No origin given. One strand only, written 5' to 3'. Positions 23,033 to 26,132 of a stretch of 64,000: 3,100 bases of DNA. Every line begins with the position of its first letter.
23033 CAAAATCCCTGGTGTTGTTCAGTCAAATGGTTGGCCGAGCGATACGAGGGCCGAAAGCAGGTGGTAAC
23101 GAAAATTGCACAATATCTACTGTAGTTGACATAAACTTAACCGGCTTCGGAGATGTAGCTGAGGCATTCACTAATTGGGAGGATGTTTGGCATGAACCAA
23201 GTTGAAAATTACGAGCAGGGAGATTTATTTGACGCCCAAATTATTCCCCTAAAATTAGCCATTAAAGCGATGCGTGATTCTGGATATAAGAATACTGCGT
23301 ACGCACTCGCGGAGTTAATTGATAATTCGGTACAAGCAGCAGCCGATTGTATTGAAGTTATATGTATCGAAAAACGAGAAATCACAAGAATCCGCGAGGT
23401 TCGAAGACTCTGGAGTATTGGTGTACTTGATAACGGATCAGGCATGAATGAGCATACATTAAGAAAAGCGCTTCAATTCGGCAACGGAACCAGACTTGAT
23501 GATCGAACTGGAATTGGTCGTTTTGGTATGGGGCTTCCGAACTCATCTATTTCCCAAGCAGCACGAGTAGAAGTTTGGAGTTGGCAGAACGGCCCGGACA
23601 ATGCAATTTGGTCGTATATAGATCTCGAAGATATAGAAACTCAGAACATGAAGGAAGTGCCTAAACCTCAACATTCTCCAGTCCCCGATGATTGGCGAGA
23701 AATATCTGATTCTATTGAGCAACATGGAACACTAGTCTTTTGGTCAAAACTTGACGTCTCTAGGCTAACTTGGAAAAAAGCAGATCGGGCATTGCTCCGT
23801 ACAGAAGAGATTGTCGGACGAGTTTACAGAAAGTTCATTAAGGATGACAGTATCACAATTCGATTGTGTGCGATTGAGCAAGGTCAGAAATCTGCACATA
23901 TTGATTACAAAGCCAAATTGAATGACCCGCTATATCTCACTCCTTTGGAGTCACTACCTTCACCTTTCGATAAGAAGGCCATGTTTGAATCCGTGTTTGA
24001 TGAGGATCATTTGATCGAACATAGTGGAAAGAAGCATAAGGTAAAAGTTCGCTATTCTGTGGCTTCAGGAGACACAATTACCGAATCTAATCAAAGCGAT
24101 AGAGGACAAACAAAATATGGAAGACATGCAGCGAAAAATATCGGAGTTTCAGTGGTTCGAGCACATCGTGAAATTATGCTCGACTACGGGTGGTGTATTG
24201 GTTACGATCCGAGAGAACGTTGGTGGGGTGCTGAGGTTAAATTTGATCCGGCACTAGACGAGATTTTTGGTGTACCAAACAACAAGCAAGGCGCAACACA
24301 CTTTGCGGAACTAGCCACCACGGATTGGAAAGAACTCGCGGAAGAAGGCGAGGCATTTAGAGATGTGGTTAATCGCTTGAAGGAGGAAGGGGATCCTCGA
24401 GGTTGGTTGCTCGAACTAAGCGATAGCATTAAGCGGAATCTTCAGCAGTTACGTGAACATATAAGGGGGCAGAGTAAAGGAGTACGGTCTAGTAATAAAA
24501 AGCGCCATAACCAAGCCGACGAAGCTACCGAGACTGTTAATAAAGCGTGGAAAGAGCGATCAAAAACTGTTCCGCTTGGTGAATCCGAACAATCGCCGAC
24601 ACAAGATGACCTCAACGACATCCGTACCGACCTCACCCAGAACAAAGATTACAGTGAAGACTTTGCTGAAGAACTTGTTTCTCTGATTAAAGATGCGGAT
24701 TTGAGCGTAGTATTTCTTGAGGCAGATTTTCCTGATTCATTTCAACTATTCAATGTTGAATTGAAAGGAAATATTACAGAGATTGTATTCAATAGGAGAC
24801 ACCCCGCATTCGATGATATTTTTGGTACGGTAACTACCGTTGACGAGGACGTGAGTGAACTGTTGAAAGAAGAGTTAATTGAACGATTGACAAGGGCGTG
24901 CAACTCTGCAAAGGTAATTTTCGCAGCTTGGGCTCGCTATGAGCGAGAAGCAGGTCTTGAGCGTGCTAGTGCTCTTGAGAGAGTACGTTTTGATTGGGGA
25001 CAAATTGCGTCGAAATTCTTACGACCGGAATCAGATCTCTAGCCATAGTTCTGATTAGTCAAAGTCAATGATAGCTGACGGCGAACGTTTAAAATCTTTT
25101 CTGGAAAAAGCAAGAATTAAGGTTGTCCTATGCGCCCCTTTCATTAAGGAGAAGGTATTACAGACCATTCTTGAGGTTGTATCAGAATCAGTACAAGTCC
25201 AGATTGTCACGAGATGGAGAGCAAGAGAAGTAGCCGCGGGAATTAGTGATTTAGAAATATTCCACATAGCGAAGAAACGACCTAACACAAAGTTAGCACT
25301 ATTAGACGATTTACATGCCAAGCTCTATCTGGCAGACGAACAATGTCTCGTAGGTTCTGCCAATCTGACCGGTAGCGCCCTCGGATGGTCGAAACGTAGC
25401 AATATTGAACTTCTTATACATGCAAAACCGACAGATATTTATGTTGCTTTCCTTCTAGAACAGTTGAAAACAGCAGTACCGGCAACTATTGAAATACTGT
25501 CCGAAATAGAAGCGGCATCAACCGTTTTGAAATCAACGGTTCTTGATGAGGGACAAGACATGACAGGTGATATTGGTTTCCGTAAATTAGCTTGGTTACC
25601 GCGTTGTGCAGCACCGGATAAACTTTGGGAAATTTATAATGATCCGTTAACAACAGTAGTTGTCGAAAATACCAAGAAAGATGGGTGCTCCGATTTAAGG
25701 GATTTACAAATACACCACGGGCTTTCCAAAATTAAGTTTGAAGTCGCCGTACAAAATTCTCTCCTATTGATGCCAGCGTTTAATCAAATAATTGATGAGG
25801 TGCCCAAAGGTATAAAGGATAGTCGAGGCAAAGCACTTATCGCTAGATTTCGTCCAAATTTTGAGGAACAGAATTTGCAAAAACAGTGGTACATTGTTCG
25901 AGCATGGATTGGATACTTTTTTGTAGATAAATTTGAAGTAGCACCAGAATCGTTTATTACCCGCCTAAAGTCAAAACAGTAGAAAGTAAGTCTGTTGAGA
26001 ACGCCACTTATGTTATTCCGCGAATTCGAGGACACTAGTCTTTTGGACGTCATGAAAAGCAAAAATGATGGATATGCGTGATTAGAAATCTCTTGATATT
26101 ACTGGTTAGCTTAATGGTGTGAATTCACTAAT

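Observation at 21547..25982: Helicase + GHKL ATPase + single-HKD PLD nuclease trio attached to the 5' side of the ssp genes: candidate second PT-dependent restriction module (SspFGH-like or new)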

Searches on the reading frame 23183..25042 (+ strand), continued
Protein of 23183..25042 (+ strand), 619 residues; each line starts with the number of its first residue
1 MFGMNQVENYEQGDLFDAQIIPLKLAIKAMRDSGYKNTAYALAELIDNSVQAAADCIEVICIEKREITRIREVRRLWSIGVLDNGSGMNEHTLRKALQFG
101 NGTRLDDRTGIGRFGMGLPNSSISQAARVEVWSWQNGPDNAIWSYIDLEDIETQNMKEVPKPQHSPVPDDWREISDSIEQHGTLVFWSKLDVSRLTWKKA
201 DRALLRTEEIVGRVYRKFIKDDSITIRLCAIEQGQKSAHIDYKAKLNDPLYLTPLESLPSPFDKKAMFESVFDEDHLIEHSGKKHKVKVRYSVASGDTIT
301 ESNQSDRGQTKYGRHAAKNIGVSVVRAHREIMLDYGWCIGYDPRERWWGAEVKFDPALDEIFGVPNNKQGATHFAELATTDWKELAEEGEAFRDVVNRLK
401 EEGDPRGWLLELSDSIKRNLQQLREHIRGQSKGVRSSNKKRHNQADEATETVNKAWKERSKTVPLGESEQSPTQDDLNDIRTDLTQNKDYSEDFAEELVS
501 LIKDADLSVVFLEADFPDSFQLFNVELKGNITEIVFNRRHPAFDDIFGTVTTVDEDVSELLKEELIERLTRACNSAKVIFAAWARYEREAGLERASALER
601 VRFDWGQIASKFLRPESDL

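Call 94: get_annotated_region(hit=H50, flank=9000)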
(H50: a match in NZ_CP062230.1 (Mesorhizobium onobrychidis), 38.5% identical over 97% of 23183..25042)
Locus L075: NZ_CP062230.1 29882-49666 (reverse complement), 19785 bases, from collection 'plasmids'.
description: Mesorhizobium onobrychidis strain OM4 plasmid pOM4, complete sequence
organism: Mesorhizobium onobrychidis (NCBI taxid 2775404)
taxonomy: Bacteria; Pseudomonadota; Alphaproteobacteria; Hyphomicrobiales; Phyllobacteriaceae; Mesorhizobium; Mesorhizobium onobrychidis
host: -; source: Sainfoin,pure bacterial culture,Nodule tissue; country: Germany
typing (MOB-suite, as given by PLSDB): non-mobilizable; mating-pair formation MPF_T
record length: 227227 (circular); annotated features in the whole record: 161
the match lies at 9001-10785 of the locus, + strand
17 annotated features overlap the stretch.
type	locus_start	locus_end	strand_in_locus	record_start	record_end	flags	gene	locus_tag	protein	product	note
CDS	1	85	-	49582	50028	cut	-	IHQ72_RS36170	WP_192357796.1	hypothetical protein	-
CDS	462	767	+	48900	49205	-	-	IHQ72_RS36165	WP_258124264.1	hypothetical protein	-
CDS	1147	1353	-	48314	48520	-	-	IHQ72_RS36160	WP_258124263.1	hypothetical protein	-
CDS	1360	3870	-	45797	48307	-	-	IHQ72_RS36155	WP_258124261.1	conjugal transfer protein TraA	-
CDS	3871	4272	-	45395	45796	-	-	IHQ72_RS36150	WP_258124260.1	MobC family plasmid mobilization relaxosome protein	-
CDS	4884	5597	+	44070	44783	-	-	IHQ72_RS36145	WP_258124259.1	ParA family protein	-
CDS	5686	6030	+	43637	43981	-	-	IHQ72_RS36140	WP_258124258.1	hypothetical protein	-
CDS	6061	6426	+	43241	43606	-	-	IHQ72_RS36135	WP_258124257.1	hypothetical protein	-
CDS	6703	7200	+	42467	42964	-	-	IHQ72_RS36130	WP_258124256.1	helix-turn-helix transcriptional regulator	-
CDS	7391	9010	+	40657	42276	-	-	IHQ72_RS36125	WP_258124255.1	DEAD/DEAH box helicase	-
CDS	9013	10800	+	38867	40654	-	-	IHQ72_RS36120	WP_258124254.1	ATP-binding protein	-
CDS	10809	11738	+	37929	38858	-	-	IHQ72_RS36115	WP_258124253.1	phospholipase D-like domain-containing protein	-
CDS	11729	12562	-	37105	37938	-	-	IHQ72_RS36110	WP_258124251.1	phosphoadenosine phosphosulfate reductase family protein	-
CDS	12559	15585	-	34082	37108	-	-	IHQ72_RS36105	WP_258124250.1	ATP-binding protein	-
CDS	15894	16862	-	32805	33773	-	-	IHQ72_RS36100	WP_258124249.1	DUF4007 family protein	-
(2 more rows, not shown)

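Call 95: get_annotated_region(hit=H51, flank=9000)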
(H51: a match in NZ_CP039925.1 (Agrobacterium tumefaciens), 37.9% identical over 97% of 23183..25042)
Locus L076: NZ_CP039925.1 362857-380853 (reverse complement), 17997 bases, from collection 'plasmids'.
description: Agrobacterium tumefaciens strain CFBP7129 plasmid pAtCFBP7129b, complete sequence
organism: Agrobacterium tumefaciens (NCBI taxid 358)
taxonomy: Bacteria; Pseudomonadota; Alphaproteobacteria; Hyphomicrobiales; Rhizobiaceae; Agrobacterium; Agrobacterium tumefaciens
host: -; source: -; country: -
typing (MOB-suite, as given by PLSDB): non-mobilizable; mating-pair formation MPF_T
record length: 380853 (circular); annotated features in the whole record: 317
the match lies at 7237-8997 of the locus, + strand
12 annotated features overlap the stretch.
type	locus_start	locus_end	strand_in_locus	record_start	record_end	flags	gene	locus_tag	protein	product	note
CDS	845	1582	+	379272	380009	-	-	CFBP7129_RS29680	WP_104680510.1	GGDEF domain-containing protein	-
CDS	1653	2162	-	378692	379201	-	-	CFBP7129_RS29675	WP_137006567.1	DUF305 domain-containing protein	-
CDS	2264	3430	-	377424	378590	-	-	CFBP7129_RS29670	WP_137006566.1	site-specific integrase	GO:0015074 - DNA integration [Evidence IEA]; GO:0006310 - DNA recombination [Evidence IEA]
CDS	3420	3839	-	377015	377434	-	-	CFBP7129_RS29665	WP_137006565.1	type II toxin-antitoxin system VapC family toxin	-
CDS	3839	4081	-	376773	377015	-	-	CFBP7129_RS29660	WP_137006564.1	type II toxin-antitoxin system prevent-host-death family antitoxin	GO:0008219 - cell death [Evidence IEA]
CDS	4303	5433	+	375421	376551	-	-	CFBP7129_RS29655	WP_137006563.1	RHE_PE00001 family protein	-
CDS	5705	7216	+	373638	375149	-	-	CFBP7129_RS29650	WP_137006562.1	helicase-related protein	-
CDS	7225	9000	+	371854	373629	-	-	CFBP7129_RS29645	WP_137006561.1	ATP-binding protein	-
CDS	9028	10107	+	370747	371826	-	-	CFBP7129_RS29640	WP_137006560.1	hypothetical protein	-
CDS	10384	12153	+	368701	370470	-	-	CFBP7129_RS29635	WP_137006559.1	hypothetical protein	-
CDS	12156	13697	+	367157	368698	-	-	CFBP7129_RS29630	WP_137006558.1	hypothetical protein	-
CDS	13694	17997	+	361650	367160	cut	-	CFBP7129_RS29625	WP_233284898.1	FtsK/SpoIIIE domain-containing protein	-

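Call 96: search_protein_families(library=padloc, proteins=[L076:9028-10107:+, L076:10384-12153:+, L076:12156-13697:+], max_evalue=0.001)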
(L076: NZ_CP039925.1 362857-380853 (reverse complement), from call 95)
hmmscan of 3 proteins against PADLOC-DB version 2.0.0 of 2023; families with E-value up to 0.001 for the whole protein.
L076:9028-10107:+ (359 aa): 1 family
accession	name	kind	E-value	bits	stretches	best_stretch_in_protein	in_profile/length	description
PDLC00735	Effector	-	1.7e-10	38.4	1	1-96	1-95/462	Endonuclease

L076:10384-12153:+ (589 aa): 6 families
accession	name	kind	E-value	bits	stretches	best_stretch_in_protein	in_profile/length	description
PDLC02793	SspF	-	2.8e-237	786.9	1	1-588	16-600/600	SspF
PDLC02794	SspF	-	5.8e-95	317.1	1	1-549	16-571/572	SspF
PDLC02798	SspF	-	3.5e-63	212.1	1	2-551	24-581/607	SspF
PDLC02795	SspF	-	2.6e-59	199.4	1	3-552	22-547/560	SspF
PDLC02797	SspF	-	1.4e-33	114.1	1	16-456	35-475/568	SspF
PDLC02796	SspF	-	9.8e-33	111.9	1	24-529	36-507/525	SspF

L076:12156-13697:+ (513 aa): 4 families
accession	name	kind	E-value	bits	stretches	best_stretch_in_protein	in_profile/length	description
PDLC02799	SspG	-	5.9e-219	726.2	1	16-507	4-498/498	SspG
PDLC02802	SspG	-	1.8e-140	467.2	1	18-507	5-519/519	SspG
PDLC02800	SspG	-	3e-53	179.5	2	22-273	3-265/476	SspG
PDLC02801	SspG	-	4.1e-22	76.3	2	21-203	2-168/533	SspG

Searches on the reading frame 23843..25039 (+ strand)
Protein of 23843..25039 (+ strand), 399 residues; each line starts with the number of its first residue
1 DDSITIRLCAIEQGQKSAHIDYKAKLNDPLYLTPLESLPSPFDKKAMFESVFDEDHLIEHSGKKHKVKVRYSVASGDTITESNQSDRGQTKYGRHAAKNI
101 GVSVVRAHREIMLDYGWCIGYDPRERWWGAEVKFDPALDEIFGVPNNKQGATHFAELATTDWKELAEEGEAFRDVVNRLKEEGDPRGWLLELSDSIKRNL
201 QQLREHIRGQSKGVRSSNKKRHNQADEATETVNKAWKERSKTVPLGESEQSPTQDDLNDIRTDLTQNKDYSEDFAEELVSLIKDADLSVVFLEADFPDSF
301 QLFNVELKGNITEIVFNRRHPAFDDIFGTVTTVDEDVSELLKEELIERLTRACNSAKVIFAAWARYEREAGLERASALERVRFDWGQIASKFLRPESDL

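Call 78: search_protein_families(library=pfam, proteins=[window:23843-25039:+], max_evalue=10)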
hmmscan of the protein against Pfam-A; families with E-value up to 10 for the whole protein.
seq(399 aa): 3 families
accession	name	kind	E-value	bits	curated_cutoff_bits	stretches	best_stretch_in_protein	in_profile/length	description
PF12202.14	OSR1_C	-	0.027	15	22.4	1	253-290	15-54/63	Oxidative-stress-responsive kinase 1 C-terminal domain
PF06371.19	Drf_GBD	-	0.071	13.1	30.1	1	170-274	11-104/188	Diaphanous GTPase-binding Domain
PF09774.14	MIX23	-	0.32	11.8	25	1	194-271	20-98/156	Intermembrane space protein MIX23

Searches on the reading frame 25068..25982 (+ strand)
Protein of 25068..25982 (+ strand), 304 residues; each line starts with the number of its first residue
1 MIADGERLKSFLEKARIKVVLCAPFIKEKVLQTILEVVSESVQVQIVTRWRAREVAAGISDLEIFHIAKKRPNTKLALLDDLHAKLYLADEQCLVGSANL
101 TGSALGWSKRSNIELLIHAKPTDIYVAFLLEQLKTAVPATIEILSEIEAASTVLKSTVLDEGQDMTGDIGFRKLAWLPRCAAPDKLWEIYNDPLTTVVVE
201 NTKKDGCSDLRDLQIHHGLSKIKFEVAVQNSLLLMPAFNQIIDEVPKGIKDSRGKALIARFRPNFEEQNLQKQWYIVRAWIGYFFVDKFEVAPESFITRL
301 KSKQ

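Call 3: search_protein_families(library=pfam, proteins=[window:25068-25982:+], max_evalue=0.01)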
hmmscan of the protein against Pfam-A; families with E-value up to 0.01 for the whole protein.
window:25068-25982:+ (304 aa): 2 families
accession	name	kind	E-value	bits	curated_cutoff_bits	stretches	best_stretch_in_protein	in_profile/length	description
PF13091.12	PLDc_2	-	2e-08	34.6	27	1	9-120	2-116/132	PLD-like domain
PF00614.28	PLDc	-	0.0018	18.6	21.9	1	82-103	5-27/28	Phospholipase D Active site motif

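Call 4: search_protein_families(library=padloc, proteins=[window:25068-25982:+], max_evalue=0.01)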
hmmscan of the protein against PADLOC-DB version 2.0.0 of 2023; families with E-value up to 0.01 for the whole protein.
window:25068-25982:+ (304 aa): 12 families
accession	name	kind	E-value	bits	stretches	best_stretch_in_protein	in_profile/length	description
PDLC03829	ZacB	-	9.1e-10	36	1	18-132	229-349/586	-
PDLC03922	MkoB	-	3.7e-07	27.8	1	7-150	315-446/610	-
PDLC02614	DrmC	-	4.5e-07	27.8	1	9-133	27-150/153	DrmC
PDLC02599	DrmC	-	4.9e-06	23.7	1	19-106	25-110/387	DrmC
PDLC02607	DrmC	-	1.3e-05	22.6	1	61-106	182-228/265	DrmC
PDLC02588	DrmC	-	1.8e-05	22.5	1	54-105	168-217/256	DrmC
PDLC02585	DrmC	-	2.6e-05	21.9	1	78-106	190-219/253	DrmC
PDLC02606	DrmC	-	7e-05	20.7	1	79-106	120-148/182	DrmC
PDLC03924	MkoC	-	0.00045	16.4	1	7-101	996-1099/1136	-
PDLC02901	DpdK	-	0.00054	17.7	1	33-103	73-140/173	DpdK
PDLC02595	DrmC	-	0.0012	16.7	1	70-116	199-240/269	DrmC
PDLC02589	DrmC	-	0.0017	15.5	1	80-105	202-227/264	DrmC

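Call 5: search_protein_families(library=ncbifam, proteins=[window:25068-25982:+], max_evalue=0.01)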
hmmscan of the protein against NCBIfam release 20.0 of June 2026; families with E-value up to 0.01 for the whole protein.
window:25068-25982:+ (304 aa): 2 families
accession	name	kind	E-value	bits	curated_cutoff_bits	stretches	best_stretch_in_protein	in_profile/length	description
NF038319.1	DISARM_DrmC_I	equivalog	9.1e-08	31.9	133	1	51-114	155-213/236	DISARM system phospholipase D-like protein DrmC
NF041068.1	DpdK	equivalog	0.0005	19.7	100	1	32-103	69-138/167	phospholipase D-like domain-containing protein DpdK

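Call 20: find_homologous_proteins(query=window:25068-25982:+)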
Query window:25068-25982:+ (304 aa): 518 proteins with E <= 0.001 among 3069 candidates; the best 120 are listed.
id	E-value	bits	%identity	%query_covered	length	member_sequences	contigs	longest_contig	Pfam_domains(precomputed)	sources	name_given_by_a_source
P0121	9.1e-197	670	100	100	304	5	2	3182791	PF13091.13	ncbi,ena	-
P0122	6.1e-176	602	89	100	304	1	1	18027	PF13091.13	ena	-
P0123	3.3e-170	583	88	100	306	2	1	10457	PF13091.13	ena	-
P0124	8.3e-164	562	84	100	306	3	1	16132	PF13091.13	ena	-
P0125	1.1e-124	433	53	81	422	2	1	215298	PF13091.13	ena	-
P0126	1.1e-123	430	64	100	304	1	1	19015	PF13091.13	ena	-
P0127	1.4e-120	420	64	100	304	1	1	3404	PF13091.13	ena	-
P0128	5.3e-120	418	64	100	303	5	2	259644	PF13091.13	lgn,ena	-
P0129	7.0e-119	414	64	100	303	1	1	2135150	PF13091.13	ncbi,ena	-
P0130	2.5e-118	413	63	100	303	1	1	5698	PF13091.13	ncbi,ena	-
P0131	3.8e-118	412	64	100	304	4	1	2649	PF13091.13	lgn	-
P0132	5.7e-118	411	62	100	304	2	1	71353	PF13091.13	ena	-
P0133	1.2e-117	410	63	100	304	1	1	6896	PF13091.13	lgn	-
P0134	3.2e-117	409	63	100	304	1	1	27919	PF13091.13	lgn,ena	-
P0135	3.9e-117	409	64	100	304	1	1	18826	PF13091.13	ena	-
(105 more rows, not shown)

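Call 22: find_encoding_contigs(protein=P0121, flank=10000, max_places=3)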
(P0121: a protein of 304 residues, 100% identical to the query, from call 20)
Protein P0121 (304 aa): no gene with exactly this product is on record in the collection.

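Call 31: find_related_loci(query=A1, collection=metagenome_contigs, flank=10000)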
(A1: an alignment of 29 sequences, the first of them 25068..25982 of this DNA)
Query A1 (304 aa) in metagenome_contigs; peptide patterns used: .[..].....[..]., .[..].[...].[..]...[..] (x = any residue, [..] = any of these).
349 stretches matched a pattern; 52 encode a relative of the query (tblastn E <= 1e-3); 52 distinct loci.
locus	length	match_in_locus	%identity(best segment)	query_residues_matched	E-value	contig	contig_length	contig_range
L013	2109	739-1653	58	1-304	5e-125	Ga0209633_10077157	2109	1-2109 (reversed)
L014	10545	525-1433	60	1-303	1e-115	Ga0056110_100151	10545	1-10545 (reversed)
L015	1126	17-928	56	1-303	3e-118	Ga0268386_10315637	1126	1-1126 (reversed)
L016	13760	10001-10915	52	1-303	5e-105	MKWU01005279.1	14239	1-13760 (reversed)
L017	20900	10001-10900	46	4-302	2e-85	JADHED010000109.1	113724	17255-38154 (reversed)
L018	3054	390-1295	44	1-302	1e-84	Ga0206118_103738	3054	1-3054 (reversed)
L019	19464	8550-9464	45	1-304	1e-83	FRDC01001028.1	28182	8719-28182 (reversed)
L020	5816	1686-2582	44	4-301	1e-82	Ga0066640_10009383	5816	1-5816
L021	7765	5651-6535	41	4-301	1e-64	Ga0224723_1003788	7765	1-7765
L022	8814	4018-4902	41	4-301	1e-64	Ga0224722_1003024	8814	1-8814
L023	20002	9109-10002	39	1-301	1e-59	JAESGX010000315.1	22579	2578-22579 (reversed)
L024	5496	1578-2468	38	1-301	2e-59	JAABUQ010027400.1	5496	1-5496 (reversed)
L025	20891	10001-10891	38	1-301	5e-57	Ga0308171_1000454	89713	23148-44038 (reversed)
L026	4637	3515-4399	38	3-301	5e-56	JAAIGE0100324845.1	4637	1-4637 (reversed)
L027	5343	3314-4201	36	1-301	5e-55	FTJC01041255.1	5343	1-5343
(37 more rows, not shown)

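Call 52: search_solved_structures(query=A1, max_evalue=1)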
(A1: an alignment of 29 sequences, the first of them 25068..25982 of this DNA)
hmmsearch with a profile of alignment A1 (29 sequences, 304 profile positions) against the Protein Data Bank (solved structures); distinct sequences matched with E-value up to 1: 2.
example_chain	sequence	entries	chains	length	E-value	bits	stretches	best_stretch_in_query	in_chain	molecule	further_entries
7wu7_4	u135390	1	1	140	0.1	14.9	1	39-150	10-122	Prefoldin subunit 4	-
3exc_X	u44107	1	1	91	0.55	12.6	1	186-258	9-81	Uncharacterized protein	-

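Call 58: predict_structure(alignment_id=A1)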
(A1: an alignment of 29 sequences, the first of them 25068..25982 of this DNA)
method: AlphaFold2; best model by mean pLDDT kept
length: 304 residues; sequences in the alignment: 29
mean_pLDDT: 84.7   pTM: 0.69
mean pLDDT of the five models: 84.7, 81.3, 81.3, 80.6, 79.3
residues with pLDDT >= 90: 157; 70-90: 102; 50-70: 28; < 50: 17
segments of 3 or more residues with pLDDT < 50: 1-3, 160-172
pLDDT, mean of each block of 10 residues (from residue 1): 68 94 89 92 96 84 95 94 88 79 59 75 89 92 93 66 39 74 95 91 91 87 93 89 90 93 89 95 91 77 70
secondary structure, 60 per line:
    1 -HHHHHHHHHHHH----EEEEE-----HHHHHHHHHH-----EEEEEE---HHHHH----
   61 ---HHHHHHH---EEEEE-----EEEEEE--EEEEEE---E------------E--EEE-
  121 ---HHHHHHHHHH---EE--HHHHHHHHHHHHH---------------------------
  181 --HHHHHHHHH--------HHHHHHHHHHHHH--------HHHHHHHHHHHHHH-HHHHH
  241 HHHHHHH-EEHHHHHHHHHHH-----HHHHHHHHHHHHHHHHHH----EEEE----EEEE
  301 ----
elements in order: H2-13 E18-22 H28-37 E43-48 H52-56 H64-70 E74-78 E84-89 E92-97 E117-119 H124-133 H141-153 H183-191 H200-212 H221-234 H236-247 H251-261 H267-284 E289-292 E297-300

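Call 88: search_protein_representatives(alignment_id=A1)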
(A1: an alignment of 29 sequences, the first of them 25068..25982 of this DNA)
Query: 29 sequences, 304 profile positions. Proteins with E-value up to 0.001 (for the whole library): 3050; up to 1e-10: 1311; up to 1e-30: 492. The best 150 are listed.
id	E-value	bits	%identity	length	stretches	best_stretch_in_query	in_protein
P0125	2.1e-170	582.1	-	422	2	55-302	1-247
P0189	3.8e-125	433.5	-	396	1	44-303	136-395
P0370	1.4e-113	395.5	-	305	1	1-302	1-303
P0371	6.3e-107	373.6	-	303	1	1-302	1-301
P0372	5.0e-102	357.6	-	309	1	1-303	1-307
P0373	9.3e-102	356.7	-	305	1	1-301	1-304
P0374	6.9e-99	347.3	-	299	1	1-302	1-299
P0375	6.0e-98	344.2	-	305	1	1-303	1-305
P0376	7.9e-95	333.9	-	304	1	1-303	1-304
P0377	4.2e-93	328.3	-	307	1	1-302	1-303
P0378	1.6e-90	319.8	-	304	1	1-303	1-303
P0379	3.5e-89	315.4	-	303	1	1-302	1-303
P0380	4.8e-87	308.4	-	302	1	1-302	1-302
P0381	4.0e-85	302.0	-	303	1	1-302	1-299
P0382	9.9e-83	294.2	-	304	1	2-302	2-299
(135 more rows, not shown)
